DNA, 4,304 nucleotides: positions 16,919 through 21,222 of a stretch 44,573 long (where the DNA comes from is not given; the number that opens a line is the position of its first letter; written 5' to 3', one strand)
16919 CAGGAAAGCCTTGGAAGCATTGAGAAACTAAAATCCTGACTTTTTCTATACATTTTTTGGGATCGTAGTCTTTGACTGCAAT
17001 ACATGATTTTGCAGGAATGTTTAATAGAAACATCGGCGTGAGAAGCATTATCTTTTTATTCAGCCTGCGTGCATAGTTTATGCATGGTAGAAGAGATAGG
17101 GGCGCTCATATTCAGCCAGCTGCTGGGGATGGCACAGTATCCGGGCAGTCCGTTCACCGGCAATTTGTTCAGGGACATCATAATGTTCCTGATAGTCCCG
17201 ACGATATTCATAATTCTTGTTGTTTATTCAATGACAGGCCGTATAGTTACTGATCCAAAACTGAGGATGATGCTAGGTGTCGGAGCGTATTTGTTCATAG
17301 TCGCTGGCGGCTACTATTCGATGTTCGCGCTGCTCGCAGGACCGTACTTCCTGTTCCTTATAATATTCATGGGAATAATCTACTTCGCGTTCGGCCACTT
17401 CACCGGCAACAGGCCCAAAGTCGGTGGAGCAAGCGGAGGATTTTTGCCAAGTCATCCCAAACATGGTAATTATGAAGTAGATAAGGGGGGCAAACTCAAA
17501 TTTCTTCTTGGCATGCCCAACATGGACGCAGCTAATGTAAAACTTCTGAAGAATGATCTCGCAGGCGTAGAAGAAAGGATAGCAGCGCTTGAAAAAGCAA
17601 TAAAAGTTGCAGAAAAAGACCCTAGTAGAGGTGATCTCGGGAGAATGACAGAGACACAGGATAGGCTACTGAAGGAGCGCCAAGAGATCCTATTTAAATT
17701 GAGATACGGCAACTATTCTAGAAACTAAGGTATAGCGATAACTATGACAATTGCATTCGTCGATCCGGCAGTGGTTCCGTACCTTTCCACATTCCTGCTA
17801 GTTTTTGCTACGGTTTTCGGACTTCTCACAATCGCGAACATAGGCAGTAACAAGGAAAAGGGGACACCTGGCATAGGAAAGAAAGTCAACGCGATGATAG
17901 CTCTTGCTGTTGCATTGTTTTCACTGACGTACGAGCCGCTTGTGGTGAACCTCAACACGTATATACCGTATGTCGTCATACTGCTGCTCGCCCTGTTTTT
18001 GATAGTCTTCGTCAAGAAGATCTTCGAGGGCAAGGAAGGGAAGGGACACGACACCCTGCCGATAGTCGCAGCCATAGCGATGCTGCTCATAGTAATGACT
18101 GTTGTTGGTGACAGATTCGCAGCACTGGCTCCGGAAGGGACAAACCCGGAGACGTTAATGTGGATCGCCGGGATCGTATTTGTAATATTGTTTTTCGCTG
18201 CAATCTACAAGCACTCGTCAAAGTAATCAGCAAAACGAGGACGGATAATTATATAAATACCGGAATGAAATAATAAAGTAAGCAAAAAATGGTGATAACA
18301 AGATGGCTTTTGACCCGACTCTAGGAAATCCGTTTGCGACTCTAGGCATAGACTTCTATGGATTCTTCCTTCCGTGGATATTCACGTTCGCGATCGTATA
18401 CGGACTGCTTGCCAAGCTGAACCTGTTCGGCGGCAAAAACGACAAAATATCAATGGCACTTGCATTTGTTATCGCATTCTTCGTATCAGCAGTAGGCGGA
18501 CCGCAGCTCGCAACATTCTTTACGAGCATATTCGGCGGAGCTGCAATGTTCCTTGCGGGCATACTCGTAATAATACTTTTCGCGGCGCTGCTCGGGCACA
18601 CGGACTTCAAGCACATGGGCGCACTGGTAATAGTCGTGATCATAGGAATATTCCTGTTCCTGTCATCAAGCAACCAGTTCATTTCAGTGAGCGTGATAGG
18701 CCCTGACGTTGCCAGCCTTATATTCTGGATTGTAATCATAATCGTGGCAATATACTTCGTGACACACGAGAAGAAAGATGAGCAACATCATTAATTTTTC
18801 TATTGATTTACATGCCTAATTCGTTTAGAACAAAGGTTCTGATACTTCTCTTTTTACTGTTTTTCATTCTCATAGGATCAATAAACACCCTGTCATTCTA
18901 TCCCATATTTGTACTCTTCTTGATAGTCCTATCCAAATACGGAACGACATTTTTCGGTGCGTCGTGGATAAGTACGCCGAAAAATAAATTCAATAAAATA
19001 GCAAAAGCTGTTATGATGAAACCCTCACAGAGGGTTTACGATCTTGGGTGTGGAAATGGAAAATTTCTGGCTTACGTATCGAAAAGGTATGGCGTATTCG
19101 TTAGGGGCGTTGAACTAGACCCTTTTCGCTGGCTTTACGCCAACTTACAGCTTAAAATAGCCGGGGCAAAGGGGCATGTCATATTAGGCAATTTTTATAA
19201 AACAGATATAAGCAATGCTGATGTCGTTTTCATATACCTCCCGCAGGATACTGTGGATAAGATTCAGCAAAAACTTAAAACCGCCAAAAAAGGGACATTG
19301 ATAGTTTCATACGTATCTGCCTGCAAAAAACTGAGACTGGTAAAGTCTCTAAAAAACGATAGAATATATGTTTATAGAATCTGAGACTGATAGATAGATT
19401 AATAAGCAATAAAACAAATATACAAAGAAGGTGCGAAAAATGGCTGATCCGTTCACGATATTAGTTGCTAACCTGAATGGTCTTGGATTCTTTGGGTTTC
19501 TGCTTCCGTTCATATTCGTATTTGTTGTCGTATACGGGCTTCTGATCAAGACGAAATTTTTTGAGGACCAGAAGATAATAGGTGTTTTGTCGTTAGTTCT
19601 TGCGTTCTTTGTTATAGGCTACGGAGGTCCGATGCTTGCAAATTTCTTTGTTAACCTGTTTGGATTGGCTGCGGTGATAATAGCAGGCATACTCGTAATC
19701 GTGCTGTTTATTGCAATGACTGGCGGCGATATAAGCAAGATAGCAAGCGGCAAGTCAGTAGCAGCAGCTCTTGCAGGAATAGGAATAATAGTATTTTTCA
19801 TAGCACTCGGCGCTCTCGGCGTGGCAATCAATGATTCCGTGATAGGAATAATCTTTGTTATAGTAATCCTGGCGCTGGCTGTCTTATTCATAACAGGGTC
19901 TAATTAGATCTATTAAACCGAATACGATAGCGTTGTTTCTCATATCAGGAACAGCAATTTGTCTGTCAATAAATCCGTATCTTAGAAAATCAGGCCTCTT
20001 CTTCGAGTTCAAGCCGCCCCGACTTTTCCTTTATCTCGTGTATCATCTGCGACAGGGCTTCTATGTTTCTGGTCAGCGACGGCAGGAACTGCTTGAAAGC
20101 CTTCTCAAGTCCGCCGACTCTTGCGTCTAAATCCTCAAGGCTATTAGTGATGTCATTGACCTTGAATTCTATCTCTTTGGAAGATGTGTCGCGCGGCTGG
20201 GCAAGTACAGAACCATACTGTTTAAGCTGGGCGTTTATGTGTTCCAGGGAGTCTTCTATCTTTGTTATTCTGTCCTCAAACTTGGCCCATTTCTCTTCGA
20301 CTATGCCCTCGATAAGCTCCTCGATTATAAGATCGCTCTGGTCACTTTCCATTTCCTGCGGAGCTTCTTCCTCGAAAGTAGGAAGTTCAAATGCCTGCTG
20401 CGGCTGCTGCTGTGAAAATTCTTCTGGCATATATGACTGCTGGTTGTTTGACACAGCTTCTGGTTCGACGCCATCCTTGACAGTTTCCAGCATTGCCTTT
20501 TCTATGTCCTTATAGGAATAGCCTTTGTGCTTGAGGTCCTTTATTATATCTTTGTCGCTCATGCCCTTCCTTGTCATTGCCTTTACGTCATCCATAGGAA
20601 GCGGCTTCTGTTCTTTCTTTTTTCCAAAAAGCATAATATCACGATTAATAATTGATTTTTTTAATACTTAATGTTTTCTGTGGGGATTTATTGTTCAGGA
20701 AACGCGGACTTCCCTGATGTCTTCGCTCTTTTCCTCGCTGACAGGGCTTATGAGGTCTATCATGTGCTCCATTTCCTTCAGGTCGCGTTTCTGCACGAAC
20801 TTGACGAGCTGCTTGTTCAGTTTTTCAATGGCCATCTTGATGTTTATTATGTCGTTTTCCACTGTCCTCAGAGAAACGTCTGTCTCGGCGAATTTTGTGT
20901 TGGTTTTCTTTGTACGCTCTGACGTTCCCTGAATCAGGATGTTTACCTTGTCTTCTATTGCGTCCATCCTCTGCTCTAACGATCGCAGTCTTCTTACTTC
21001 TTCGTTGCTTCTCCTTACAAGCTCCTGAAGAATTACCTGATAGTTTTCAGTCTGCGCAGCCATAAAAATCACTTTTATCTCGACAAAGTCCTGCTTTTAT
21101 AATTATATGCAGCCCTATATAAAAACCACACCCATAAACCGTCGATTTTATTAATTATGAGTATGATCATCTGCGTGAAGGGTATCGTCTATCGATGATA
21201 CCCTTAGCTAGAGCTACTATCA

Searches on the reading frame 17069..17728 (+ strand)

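Call 15: search_protein_families(library=pfam, proteins=[window:17069-17728:+], max_evalue=0.1)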
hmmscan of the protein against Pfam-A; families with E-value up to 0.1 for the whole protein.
window:17069-17728:+ (219 aa): 1 family
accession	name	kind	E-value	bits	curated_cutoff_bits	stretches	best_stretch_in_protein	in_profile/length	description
PF09177.16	STX6_10_61_N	-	0.033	15.2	29.4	1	158-190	44-76/99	Syntaxin 6/10/61, N-terminal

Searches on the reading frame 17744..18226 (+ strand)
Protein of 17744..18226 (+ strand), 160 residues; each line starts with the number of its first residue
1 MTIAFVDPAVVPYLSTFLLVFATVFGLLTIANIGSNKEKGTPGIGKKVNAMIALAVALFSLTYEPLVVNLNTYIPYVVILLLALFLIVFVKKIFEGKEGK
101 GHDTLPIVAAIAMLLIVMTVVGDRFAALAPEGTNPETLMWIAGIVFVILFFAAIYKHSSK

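Call 15: search_protein_families(library=pfam, proteins=[window:17744-18226:+], max_evalue=0.1)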
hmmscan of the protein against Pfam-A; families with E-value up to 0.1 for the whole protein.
window:17744-18226:+ (160 aa): 4 families
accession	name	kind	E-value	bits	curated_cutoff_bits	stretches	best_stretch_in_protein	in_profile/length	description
PF07695.17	7TMR-DISM_7TM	-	0.0017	18.8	29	1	54-156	44-144/205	7TM diverse intracellular signalling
PF07331.16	TctB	-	0.0058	17.2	29.1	0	79-154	5-85/137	Tripartite tricarboxylate transporter TctB family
PF24709.1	DUF7670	-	0.026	15.3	29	1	69-121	6-60/118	Domain of unknown function (DUF7670)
PF17197.9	DUF5134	-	0.028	14.8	29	0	68-154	25-116/152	Domain of unknown function (DUF5134)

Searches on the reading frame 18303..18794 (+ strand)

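Call 15: search_protein_families(library=pfam, proteins=[window:18303-18794:+], max_evalue=0.1)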
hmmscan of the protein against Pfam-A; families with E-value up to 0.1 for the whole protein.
window:18303-18794:+ (163 aa): 2 families
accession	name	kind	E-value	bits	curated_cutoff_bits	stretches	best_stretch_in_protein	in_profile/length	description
PF01027.25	Bax1-I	-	0.0021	18.3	34.1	1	16-151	36-165/207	Inhibitor of apoptosis-promoting Bax1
PF14985.11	TM140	-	0.064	13.6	30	1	110-161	120-175/180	TM140 protein family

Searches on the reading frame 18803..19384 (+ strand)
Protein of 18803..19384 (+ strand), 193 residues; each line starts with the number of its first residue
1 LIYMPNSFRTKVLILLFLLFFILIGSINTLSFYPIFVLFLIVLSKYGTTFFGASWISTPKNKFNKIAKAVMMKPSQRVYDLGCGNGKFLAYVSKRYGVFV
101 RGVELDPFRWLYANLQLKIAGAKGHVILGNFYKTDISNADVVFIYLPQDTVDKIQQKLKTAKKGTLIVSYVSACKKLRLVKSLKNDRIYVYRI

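Call 15: search_protein_families(library=pfam, proteins=[window:18803-19384:+], max_evalue=0.1)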
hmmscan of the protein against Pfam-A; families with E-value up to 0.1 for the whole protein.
window:18803-19384:+ (193 aa): 13 families
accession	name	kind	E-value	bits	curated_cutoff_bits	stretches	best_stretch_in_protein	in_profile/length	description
PF07021.18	MetW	-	2.4e-05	24.5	21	1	70-106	9-45/193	Methionine biosynthesis protein MetW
PF02353.26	CMAS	-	3.2e-05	23.8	27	1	46-106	31-94/273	Mycolic acid cyclopropane synthetase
PF13649.12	Methyltransf_25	-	9.6e-05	23.4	27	1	78-144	1-70/97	Methyltransferase domain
PF01728.25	FtsJ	-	0.0011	19.3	24.1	1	62-115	8-62/181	FtsJ-like methyltransferase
PF08123.19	DOT1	-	0.0019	18.2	23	0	63-106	31-75/205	Histone methylation protein DOT1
PF02475.24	TRM5-TYW2_MTfase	-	0.0026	18.2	28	1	67-183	29-149/164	TRM5/TYW2 methyltransferase domain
PF00398.26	RrnaAD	-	0.0028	17.3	24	1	59-160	15-103/263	Ribosomal RNA adenine dimethylase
PF13489.12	Methyltransf_23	-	0.0074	16.5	27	1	73-113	21-58/164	Methyltransferase domain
PF13847.12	Methyltransf_31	-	0.02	15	27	1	74-107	3-38/145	Methyltransferase domain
PF03848.20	TehB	-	0.021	14.7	20.4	0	65-94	21-50/193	Tellurite resistance protein TehB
PF08241.18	Methyltransf_11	-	0.025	15.6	21.2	1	80-152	2-74/95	Methyltransferase domain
PF05175.20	MTS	-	0.039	14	23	1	71-139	28-99/170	Methyltransferase small domain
PF05148.21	Methyltransf_8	-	0.044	14.1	27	0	58-95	55-93/219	Hypothetical methyltransferase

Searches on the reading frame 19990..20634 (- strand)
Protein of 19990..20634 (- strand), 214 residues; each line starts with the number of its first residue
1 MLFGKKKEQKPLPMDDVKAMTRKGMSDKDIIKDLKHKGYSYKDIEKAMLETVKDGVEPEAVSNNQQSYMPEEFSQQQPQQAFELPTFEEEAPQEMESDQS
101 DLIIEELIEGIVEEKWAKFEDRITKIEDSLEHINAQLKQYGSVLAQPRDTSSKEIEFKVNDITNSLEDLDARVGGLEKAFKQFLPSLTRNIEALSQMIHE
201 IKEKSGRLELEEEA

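Call 15: search_protein_families(library=pfam, proteins=[window:19990-20634:-], max_evalue=0.1)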
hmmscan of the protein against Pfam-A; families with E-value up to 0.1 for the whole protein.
window:19990-20634:- (214 aa): 17 families
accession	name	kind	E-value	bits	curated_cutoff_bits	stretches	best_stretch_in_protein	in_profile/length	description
PF16526.10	CLZ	-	3.3e-05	24.6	26.7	1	150-196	24-70/71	C-terminal leucine zipper domain of cyclic nucleotide-gated channels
PF16519.10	TRPM_tetra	-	0.00018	22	26.6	1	153-187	19-53/56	Tetramerisation domain of TRPM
PF07889.17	DUF1664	-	0.0015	19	34.6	1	107-178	53-122/124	Protein of unknown function (DUF1664)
PF10046.14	BLOC1_2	-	0.0018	19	33.4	1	98-181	18-96/96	Biogenesis of lysosome-related organelles complex-1 subunit 2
PF15619.11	Lebercilin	-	0.0026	17.8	34.3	1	113-209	80-176/193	Ciliary protein causing Leber congenital amaurosis disease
PF06009.19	Laminin_II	-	0.0032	17.9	33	1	117-199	27-100/138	Laminin Domain II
PF05377.16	FlaC_arch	-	0.0071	17.2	27.8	0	158-183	1-26/55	Flagella accessory protein C (FlaC)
PF06013.18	WXG100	-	0.0077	16.9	27.3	0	114-146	51-83/86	Proteins of 100 residues with WXG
PF09177.16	STX6_10_61_N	-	0.012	16.6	29.4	1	125-181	9-65/99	Syntaxin 6/10/61, N-terminal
PF04513.17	Baculo_PEP_C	-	0.013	16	38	1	122-201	39-115/140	Baculovirus polyhedron envelope protein, PEP, C terminus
PF25526.1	LIP-1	-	0.016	15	34.1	0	75-139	132-185/250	Liprin-alpha-like coiled coil domain 2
PF05008.21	V-SNARE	-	0.031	15.2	25.9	0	119-189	5-75/92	Vesicle transport v-SNARE protein N-terminus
PF21121.2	Nup49_C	-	0.038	15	28.5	0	113-170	14-71/87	Nucleoporin Nup49 C-terminal helical region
PF24899.1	UBA_DHX29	-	0.052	13.8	27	0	29-56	4-31/55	ATP-dependent RNA helicase DHX29, UBA domain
PF14253.11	AbiH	-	0.068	13.7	30.9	1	104-187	38-126/260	Bacteriophage abortive infection AbiH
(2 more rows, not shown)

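Call 23: search_protein_families(library=ncbifam, proteins=[window:19990-20634:-], max_evalue=0.01)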
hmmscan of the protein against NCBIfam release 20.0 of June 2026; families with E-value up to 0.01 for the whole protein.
window:19990-20634:- (214 aa): 3 families
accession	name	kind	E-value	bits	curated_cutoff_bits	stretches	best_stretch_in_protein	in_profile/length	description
NF047516.1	LA_3659_fam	equivalog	0.0034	17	36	0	115-190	135-208/221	LA_3659 family protein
NF047514.1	SpiroCoCo_N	equivalog_domain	0.0034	17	75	0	115-190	135-208/221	SpiroCoCo family coiled-coil protein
NF048001.1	GTP_morpho_1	equivalog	0.005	16.6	50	0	109-134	19-44/70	GTA head formation protein, RCAP_rcc01685 family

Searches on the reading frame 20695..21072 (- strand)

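Call 15: search_protein_families(library=pfam, proteins=[window:20695-21072:-], max_evalue=0.1)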
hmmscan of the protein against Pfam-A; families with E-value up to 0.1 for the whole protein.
window:20695-21072:- (125 aa): 10 families
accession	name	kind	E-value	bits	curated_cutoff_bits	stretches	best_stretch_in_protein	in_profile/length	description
PF20667.3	Sec10_N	-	0.0067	17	27.4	1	10-98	7-95/118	Exocyst complex component Sec10, N-terminal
PF01496.24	V_ATPase_I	-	0.0075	14.7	30.7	1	13-105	23-116/815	V-type ATPase 116kDa subunit family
PF10158.14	LOH1CR12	-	0.0081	16.7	24.7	1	31-84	53-105/131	Tumour suppressor protein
PF24672.1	DUF7654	-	0.036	14.2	27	1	53-106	70-125/145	Domain of unknown function (DUF7654)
PF15619.11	Lebercilin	-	0.052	13.5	34.3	1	8-107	30-125/193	Ciliary protein causing Leber congenital amaurosis disease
PF15787.11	DUF4704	-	0.055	12.7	22.9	1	6-115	151-256/486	Neurobeachin/BDCP, DUF4704 alpha solenoid region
PF19165.5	DUF5847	-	0.083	12.2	27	1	8-94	231-316/409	Family of unknown function (DUF5847)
PF09969.14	DUF2203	-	0.085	14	24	0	3-99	3-93/122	Uncharacterized conserved protein (DUF2203)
PF12761.13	End3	-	0.092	13.4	25.2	0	56-90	71-105/115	Actin cytoskeleton-regulatory complex protein END3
PF10241.14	KxDL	-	0.093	13.5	27.2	0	36-89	25-78/86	Uncharacterized conserved protein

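Call 23: search_protein_families(library=ncbifam, proteins=[window:20695-21072:-], max_evalue=0.01)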
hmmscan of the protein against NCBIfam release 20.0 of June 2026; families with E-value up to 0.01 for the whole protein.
window:20695-21072:- (125 aa): 0 families
